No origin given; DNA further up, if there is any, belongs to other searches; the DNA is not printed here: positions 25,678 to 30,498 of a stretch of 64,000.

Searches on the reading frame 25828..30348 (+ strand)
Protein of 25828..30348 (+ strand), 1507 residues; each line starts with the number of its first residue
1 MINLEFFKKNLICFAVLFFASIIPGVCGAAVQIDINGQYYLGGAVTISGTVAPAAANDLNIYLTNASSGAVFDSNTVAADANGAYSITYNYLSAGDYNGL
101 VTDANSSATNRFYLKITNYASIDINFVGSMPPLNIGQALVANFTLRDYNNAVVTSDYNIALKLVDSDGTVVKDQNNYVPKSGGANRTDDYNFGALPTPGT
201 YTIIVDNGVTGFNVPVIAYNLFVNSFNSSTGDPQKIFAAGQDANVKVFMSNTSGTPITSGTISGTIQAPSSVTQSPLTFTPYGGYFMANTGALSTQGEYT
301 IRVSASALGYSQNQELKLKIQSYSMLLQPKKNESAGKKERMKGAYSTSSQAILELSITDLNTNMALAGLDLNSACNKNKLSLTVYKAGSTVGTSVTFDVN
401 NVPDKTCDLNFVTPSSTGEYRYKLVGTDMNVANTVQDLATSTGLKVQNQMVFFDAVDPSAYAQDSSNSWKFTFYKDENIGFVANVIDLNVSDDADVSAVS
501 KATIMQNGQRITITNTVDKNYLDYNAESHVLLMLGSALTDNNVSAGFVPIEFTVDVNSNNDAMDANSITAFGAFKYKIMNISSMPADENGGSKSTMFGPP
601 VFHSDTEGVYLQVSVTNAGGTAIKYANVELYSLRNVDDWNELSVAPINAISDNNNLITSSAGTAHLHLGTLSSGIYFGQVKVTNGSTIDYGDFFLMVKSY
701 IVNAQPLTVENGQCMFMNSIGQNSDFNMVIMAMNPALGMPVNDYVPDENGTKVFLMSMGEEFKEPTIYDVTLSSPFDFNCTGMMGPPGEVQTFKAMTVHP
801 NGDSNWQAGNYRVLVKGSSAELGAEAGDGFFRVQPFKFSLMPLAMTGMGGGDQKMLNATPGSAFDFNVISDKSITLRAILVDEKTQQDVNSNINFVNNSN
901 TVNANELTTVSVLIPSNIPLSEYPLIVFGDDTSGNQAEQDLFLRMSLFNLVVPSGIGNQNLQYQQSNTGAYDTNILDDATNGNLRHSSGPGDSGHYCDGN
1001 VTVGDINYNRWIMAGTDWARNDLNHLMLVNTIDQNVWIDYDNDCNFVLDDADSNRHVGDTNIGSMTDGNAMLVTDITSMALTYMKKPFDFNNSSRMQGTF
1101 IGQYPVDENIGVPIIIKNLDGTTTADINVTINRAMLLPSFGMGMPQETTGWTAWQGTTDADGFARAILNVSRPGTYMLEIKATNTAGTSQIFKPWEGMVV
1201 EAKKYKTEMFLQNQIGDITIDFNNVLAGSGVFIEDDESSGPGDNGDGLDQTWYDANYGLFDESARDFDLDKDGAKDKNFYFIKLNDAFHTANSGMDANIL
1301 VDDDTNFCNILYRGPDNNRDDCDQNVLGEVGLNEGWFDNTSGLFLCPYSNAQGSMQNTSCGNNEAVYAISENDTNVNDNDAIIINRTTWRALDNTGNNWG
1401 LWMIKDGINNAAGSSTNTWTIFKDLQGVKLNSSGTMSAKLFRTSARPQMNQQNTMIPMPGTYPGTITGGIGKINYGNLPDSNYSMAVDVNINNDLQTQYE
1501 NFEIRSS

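Call 21: search_protein_families(library=pfam, proteins=[window:25828-30348:+], max_evalue=0.01)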
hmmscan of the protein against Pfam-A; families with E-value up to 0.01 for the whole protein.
window:25828-30348:+ (1507 aa): 2 families
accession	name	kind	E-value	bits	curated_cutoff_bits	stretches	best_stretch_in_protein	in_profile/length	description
PF01835.25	MG2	-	4.3e-06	27.4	32.8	0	234-306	8-83/96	MG2 domain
PF07495.19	Y_Y_Y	-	9.6e-05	22.6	26.6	0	72-98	17-41/65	Y_Y_Y domain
